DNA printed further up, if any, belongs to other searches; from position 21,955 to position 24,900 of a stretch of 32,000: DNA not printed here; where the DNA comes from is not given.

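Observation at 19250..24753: Two translationally coupled, mutually paralogous giant ORFs of unassignable family between zupT and the alaS T-box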

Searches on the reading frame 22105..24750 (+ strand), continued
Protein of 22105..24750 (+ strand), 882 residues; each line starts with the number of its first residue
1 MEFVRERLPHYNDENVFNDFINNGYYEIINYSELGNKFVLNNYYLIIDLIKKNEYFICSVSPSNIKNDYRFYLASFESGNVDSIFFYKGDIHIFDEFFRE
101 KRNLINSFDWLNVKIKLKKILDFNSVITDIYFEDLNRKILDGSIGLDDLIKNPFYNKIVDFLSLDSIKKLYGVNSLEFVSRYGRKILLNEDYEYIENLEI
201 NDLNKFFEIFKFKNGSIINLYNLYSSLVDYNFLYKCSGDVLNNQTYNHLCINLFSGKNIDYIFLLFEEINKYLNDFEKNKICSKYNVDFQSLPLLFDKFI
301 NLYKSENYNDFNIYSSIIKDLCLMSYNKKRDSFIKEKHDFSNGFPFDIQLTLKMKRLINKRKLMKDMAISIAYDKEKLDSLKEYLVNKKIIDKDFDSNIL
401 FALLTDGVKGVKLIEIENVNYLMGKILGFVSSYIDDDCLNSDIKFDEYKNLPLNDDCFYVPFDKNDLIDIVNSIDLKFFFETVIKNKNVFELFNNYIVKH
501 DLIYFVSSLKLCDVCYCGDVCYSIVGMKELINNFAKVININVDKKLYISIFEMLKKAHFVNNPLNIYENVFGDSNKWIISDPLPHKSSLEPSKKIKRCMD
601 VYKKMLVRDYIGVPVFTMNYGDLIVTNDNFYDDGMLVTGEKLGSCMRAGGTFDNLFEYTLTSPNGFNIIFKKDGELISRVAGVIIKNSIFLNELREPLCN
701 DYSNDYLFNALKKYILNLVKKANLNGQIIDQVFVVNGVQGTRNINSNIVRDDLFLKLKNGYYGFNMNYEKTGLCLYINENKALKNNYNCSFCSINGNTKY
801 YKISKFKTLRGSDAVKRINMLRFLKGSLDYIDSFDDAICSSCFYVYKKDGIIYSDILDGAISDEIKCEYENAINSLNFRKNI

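Call 40: fold_search(model_id=the predicted structure, library=pdb)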
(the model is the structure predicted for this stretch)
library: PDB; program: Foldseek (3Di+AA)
matches with E <= 10: 559; with E <= 0.001: 0
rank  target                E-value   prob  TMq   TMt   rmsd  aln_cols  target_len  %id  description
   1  8h66_E                2.0e-02  1.00  0.10  0.43   5.3       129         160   16  Crystal structure of human GCN5 histone acetyltransferase domain bound with propionyl-CoA (released 2023-05-03)
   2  5h84                  2.8e-02  1.00  0.10  0.42   5.3       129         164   16  Human Gcn5 bound to propionyl-CoA (released 2016-03-23)
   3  5trl_E                3.3e-02  0.99  0.10  0.43   5.3       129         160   16  Crystal structure of human GCN5 histone acetyltransferase domain (released 2017-12-06)
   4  5trl_A                3.5e-02  1.00  0.10  0.44   5.3       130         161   15  Crystal structure of human GCN5 histone acetyltransferase domain (released 2017-12-06)
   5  8gxj_C                3.8e-02  1.00  0.11  0.38   5.6       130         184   10  Pseudomonas aeruginosa N-acetyltransferase domain-containing protein PA3270 (released 2022-10-12)
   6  1yre_B                3.8e-02  0.99  0.11  0.38   5.6       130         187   10  Hypothetical protein PA3270 from Pseudomonas aeruginosa in complex with CoA (released 2005-02-15)
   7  5trl_B                3.8e-02  0.99  0.10  0.43   5.3       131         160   17  Crystal structure of human GCN5 histone acetyltransferase domain (released 2017-12-06)
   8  4u9v                  4.2e-02  0.94  0.09  0.32   8.4       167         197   11  Crystal structure of NatD (Naa40p) bound to acetyl CoA (released 2015-01-28)
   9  8h6c_E                4.5e-02  0.99  0.11  0.44   5.3       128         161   15  Crystal structure of human GCN5 histone acetyltransferase domain bound with malonyl-CoA (released 2023-05-03)
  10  4ri1_B                4.5e-02  0.98  0.10  0.38   7.8       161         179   11  Crystal structure of Helicobacter pylori pseudaminic acid biosynthesis N -acetyltransferase PseH complex with acetyl-c (released 2015-04-01)
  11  5trm_A                5.2e-02  0.99  0.10  0.42   5.4       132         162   16  Crystal structure of human GCN5 histone acetyltransferase domain (released 2017-12-06)
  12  1cm0_B                5.2e-02  0.97  0.09  0.38   6.6       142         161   13  CRYSTAL STRUCTURE OF THE PCAF/COENZYME-A COMPLEX (released 1999-07-06)
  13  8h6c_F                5.4e-02  0.99  0.10  0.42   5.2       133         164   16  Crystal structure of human GCN5 histone acetyltransferase domain bound with malonyl-CoA (released 2023-05-03)
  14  5trm_E                5.9e-02  0.99  0.10  0.44   5.0       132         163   17  Crystal structure of human GCN5 histone acetyltransferase domain (released 2017-12-06)
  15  5h86                  6.2e-02  0.99  0.10  0.42   5.3       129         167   16  Human Gcn5 bound to butyryl-CoA (released 2016-03-23)
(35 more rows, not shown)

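Call 46: search_dna_similar(query=P0075, collection=phages, mode=protein, max_evalue=0.001, max_rows=15)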
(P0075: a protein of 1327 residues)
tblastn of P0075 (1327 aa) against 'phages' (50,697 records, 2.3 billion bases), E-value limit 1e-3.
No match.

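Call 47: search_dna_similar(query=P0075, collection=plasmids, mode=protein, max_evalue=0.001, max_rows=15)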
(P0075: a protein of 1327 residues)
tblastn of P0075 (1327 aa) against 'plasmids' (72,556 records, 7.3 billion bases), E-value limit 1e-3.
No match.
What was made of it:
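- tblastn with a canonical member finds nothing in phages or plasmids (calls 46, 47).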

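Call 67: fold_search(model_id=the predicted structure, library=viral)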
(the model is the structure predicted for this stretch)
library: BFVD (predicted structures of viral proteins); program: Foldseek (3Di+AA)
matches with E <= 10: 362; with E <= 0.001: 1
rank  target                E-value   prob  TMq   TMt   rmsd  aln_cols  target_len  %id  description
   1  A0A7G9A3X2            3.3e-04  0.99  0.19  0.24  36.5       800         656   10  Uncharacterized protein [Bacteriophage sp.]
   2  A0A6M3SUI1            1.4e-02  1.00  0.12  0.19   9.5       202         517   13  Acetyltransferase [Gordonia phage Secretariat]
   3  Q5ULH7                1.7e-02  0.92  0.16  0.23  20.8       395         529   11  Orf137 [Lactobacillus phage LP65]
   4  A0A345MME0            1.7e-02  0.97  0.07  0.23  13.6       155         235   14  (no name in the UniProt tables at hand)
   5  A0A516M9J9            2.3e-02  0.72  0.13  0.17  15.0       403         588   12  (no name in the UniProt tables at hand)
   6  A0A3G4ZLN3            2.8e-02  0.96  0.12  0.45  14.2       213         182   14  N-acyltransferase [Terrestrivirus sp.]
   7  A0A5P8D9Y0            2.9e-02  0.98  0.10  0.15  14.2       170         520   12  N-acetyltransferase domain-containing protein [Gordonia phage OhMyWard]
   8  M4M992                4.0e-02  0.54  0.10  0.19  22.9       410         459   14  (no name in the UniProt tables at hand)
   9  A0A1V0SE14            5.0e-02  0.98  0.09  0.43   6.1       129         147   15  Acetyltransferase GNAT family protein [Indivirus ILV1]
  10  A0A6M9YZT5            5.7e-02  0.23  0.11  0.14  36.3       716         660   13  (no name in the UniProt tables at hand)
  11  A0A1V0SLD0            6.5e-02  0.85  0.09  0.38   9.7       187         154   10  Acetyltransferase GNAT family protein [Klosneuvirus KNV1]
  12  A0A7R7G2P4            8.4e-02  0.25  0.10  0.12  25.7       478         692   12  (no name in the UniProt tables at hand)
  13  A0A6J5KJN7            9.2e-02  0.35  0.10  0.10  22.9       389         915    9  PcfJ-like protein [uncultured Caudovirales phage]
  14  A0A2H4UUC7            1.2e-01  0.96  0.09  0.42   4.6       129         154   12  N-acyltransferase [Bodo saltans virus]
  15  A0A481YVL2            1.4e-01  0.89  0.10  0.27  12.3       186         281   14  Uncharacterized protein [Marseillevirus LCMAC201]
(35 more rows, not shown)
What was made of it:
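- Closest known: PcfJ-like proteins. Same: There are weak Foldseek hits (call 67).
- BFVD also returns GNAT and N-acyltransferases (call 67). Two 'PcfJ-like' phage proteins appear among the BFVD matches of the B model (ranks 13 and 31, probability 0.35 and 0.69; call 67).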

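Call 93: search_protein_families(library=ncbifam, proteins=[P0075, P0036, P0032, P0043, P0046, P0065, P0137], max_evalue=0.1)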
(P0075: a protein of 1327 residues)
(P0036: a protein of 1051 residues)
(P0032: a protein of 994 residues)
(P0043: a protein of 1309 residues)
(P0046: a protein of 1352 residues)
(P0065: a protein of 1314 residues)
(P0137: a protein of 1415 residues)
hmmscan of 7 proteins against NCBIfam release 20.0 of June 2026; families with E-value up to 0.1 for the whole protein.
P0075 (1327 aa): 1 family
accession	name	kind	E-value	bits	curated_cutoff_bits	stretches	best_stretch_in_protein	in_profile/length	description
TIGR01589.1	A_thal_3526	domain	0.085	12.9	36.55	0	791-801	6-16/57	TIGR01589 domain-containing protein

P0036 (1051 aa): 0 families

P0032 (994 aa): 0 families

P0043 (1309 aa): 1 family
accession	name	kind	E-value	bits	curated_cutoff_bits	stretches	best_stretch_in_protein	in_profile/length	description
NF041793.1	ORF56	equivalog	0.081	13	50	0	104-118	8-22/39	ORF56 family plasmid copy control protein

P0046 (1352 aa): 0 families

P0065 (1314 aa): 0 families

P0137 (1415 aa): 1 family
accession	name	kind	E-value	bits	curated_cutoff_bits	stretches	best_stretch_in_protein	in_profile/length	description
TIGR01436.1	glu_cys_lig_pln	equivalog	8.8e-06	24.4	463.15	0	118-179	2-64/446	glutamate--cysteine ligase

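Call 94: search_protein_families(library=padloc, proteins=[P0075, P0036, P0032, P0043, P0046, P0065, P0137], max_evalue=0.1)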
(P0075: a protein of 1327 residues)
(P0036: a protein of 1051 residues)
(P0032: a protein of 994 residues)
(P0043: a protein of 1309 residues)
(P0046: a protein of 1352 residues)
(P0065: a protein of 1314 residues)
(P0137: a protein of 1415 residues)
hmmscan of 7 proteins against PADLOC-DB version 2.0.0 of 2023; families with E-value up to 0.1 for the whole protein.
P0075 (1327 aa): 0 families

P0036 (1051 aa): 0 families

P0032 (994 aa): 0 families

P0043 (1309 aa): 0 families

P0046 (1352 aa): 0 families

P0065 (1314 aa): 0 families

P0137 (1415 aa): 0 families
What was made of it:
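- Tried and rejected: NCBIfam and PADLOC on 7 canonical members gave nothing (calls 93, 94).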

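Call 111: list_cluster_members(proteins=[P0075, P0036, P0043, P0032, P0046, P0065, P0118, P0137, P0041, P0124])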
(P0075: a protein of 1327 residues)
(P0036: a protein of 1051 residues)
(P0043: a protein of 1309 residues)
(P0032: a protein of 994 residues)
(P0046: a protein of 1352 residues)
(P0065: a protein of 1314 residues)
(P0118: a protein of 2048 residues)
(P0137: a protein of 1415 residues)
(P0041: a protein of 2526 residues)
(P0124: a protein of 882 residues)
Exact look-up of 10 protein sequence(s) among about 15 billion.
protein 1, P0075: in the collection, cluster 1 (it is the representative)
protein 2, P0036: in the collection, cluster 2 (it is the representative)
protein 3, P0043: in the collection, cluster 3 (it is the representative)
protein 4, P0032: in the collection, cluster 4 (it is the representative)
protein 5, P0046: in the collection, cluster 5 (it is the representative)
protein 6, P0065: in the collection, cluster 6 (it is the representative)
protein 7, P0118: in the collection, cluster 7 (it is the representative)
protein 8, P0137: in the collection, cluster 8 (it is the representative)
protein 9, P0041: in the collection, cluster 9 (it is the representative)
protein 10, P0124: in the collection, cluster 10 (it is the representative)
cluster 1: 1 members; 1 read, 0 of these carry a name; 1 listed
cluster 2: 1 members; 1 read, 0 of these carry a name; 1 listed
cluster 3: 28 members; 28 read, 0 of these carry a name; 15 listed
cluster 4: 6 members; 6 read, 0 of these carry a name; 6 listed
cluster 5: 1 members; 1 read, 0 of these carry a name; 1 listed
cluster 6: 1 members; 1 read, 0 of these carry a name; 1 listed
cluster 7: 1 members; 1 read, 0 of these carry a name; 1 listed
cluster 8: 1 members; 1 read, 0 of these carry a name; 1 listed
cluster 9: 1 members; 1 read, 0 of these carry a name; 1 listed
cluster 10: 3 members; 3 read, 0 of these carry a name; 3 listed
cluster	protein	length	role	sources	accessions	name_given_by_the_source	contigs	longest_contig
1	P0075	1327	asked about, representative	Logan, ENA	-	-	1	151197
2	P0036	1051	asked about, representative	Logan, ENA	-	-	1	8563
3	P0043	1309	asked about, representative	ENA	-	-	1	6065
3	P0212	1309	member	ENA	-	-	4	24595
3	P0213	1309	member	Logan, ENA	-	-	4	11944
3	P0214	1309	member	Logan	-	-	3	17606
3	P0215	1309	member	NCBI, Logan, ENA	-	-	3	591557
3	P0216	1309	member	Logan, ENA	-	-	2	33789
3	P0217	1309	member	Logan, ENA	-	-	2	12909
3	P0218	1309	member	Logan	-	-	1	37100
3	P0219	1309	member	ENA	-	-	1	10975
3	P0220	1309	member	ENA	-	-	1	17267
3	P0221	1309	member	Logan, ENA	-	-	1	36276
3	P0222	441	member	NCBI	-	-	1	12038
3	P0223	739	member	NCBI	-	-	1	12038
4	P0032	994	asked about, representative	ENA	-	-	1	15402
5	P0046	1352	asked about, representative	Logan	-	-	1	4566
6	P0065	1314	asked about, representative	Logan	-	-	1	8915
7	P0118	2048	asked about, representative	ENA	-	-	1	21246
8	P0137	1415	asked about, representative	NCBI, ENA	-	-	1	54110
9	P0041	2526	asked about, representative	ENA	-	-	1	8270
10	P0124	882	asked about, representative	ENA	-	-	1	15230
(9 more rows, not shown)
